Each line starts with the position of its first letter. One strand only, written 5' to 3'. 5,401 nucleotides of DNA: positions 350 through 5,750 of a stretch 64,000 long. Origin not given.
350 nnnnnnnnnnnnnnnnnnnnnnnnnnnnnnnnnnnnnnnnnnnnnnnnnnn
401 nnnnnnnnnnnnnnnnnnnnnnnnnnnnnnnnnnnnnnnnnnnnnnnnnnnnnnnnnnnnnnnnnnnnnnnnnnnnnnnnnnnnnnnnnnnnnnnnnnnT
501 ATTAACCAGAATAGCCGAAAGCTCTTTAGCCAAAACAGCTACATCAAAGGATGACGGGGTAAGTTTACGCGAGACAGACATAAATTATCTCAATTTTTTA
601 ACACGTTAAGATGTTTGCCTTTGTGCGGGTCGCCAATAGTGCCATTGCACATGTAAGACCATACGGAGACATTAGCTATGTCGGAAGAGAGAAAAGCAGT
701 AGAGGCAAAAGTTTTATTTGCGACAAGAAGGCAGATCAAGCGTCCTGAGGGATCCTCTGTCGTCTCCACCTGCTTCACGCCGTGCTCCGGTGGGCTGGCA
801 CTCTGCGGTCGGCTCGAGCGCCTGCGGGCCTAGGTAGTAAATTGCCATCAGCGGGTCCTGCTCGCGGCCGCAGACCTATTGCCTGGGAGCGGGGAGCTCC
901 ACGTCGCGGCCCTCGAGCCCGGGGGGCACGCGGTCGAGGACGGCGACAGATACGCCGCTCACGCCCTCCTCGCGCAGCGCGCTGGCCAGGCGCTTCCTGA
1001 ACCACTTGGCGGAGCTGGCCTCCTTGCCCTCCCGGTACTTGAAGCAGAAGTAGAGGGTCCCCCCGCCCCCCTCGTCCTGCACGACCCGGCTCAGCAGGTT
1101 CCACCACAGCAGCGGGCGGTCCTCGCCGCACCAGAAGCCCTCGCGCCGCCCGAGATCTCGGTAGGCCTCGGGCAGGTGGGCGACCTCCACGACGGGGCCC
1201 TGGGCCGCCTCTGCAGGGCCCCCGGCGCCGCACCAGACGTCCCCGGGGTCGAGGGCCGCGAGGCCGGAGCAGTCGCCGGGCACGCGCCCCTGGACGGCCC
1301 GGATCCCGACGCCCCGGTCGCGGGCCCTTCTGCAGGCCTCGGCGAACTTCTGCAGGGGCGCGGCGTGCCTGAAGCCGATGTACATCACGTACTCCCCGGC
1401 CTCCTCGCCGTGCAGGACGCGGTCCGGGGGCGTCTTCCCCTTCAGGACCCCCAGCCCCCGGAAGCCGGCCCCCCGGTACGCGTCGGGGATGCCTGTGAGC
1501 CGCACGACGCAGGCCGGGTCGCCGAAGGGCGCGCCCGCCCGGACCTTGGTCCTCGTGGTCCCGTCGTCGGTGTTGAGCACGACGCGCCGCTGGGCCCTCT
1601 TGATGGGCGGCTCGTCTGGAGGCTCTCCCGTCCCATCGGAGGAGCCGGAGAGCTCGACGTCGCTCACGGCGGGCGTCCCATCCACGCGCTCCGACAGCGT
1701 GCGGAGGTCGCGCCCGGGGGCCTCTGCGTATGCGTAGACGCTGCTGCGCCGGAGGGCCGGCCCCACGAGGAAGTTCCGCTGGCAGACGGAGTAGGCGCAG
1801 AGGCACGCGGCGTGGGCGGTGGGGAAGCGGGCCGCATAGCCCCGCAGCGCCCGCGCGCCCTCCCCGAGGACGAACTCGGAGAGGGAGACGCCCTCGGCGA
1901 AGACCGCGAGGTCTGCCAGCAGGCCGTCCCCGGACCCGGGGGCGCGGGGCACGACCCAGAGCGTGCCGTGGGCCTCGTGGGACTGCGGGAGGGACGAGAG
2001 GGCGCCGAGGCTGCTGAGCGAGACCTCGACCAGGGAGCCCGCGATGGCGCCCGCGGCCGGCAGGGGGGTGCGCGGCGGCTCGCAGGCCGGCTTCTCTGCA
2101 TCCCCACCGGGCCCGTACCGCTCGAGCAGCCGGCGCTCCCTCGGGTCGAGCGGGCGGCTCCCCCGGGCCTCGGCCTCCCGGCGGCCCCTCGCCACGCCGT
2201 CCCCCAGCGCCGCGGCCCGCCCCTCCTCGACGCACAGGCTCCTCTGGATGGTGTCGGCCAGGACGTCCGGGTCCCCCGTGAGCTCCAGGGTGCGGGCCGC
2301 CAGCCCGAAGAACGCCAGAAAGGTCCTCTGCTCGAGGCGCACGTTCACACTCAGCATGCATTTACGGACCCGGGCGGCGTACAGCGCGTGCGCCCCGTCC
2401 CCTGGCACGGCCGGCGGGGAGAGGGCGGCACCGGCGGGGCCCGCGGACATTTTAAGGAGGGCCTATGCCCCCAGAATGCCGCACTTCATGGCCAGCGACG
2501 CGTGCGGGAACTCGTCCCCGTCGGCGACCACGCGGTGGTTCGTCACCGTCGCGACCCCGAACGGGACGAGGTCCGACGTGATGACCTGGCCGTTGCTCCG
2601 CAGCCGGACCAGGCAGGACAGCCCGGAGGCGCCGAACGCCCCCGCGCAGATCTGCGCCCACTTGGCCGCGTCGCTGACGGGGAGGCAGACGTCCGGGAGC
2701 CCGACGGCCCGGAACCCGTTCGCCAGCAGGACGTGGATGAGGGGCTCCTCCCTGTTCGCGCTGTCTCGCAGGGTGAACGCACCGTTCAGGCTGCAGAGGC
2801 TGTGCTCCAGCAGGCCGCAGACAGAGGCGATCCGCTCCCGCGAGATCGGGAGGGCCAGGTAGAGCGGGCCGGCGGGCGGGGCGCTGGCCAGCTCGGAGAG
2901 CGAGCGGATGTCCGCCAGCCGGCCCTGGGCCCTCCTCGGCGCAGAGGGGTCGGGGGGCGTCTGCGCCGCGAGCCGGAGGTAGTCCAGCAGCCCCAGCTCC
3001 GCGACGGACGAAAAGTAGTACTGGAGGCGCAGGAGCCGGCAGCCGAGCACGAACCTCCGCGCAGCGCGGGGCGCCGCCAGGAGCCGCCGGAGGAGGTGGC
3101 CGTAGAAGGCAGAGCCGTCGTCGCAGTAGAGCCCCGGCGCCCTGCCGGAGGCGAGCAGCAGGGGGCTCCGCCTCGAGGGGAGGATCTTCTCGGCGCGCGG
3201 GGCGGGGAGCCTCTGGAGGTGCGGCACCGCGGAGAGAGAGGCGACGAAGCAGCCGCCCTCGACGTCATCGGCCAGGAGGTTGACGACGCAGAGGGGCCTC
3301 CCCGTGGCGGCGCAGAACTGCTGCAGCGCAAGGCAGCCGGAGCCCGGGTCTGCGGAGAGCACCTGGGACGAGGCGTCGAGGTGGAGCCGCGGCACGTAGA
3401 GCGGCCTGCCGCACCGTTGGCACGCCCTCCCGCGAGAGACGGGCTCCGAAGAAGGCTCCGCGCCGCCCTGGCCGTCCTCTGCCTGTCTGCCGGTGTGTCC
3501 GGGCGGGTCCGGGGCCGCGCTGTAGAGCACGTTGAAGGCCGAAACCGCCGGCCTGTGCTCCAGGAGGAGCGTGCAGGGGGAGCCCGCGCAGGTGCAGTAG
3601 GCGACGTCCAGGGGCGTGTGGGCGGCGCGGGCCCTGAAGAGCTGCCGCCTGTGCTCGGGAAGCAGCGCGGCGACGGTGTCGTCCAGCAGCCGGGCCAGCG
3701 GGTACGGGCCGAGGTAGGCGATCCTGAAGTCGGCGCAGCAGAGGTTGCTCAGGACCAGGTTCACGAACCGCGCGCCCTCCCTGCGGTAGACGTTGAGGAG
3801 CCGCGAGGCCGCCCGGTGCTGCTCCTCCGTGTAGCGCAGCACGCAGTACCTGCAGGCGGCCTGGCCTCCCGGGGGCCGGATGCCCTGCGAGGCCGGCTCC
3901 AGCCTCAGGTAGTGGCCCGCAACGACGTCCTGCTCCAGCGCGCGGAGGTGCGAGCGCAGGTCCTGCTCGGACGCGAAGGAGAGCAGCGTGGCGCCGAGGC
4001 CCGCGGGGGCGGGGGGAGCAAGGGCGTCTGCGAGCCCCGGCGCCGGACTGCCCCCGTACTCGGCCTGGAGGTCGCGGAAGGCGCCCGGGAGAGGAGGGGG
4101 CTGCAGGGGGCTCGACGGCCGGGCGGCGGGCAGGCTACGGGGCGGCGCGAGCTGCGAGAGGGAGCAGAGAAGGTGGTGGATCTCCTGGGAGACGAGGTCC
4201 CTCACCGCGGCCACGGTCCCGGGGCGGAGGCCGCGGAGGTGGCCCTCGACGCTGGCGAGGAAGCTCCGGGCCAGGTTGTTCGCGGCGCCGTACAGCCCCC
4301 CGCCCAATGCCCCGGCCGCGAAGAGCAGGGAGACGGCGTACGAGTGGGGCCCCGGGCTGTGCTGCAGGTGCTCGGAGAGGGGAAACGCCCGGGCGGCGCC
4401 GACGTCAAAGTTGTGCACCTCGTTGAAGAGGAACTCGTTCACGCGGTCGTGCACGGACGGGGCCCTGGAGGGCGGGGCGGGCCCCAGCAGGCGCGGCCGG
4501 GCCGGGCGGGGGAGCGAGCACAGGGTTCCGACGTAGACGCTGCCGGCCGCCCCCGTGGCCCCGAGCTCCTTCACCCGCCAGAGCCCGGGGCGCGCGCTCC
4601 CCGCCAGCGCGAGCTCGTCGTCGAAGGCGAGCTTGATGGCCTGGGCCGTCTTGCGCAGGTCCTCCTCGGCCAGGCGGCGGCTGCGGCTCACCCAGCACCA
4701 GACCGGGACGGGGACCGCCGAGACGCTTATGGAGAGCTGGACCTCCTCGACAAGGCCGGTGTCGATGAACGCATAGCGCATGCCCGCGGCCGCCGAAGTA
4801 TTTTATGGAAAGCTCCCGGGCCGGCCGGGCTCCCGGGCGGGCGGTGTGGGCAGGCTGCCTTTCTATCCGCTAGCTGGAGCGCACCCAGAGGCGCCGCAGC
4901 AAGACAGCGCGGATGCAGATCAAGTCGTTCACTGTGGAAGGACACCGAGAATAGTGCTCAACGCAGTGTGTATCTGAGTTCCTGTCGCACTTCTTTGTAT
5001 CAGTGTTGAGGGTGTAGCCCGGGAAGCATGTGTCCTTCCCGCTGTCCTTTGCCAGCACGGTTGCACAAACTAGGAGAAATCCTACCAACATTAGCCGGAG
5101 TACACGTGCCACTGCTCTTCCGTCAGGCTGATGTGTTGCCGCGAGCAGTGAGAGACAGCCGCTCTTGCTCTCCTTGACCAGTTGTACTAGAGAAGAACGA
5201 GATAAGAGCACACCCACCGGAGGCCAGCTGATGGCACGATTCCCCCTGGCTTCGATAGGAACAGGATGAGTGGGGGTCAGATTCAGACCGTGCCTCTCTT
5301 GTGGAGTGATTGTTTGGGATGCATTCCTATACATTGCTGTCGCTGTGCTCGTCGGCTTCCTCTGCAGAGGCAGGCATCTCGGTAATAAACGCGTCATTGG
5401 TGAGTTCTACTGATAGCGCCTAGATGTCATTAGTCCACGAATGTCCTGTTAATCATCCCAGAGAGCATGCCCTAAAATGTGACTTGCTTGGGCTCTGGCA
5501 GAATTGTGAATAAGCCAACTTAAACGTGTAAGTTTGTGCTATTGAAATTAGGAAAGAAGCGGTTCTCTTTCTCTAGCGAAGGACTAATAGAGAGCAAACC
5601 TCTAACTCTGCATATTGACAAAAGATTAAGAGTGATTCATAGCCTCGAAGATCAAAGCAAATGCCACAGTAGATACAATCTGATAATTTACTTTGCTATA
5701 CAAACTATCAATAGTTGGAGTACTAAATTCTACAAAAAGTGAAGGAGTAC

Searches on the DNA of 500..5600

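Call 33: search_rna_families(source=window, start=500, end=5600, threshold=evalue, max_evalue=0.1)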
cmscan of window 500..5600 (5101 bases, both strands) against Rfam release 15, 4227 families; matches with E-value up to 0.1: 0.
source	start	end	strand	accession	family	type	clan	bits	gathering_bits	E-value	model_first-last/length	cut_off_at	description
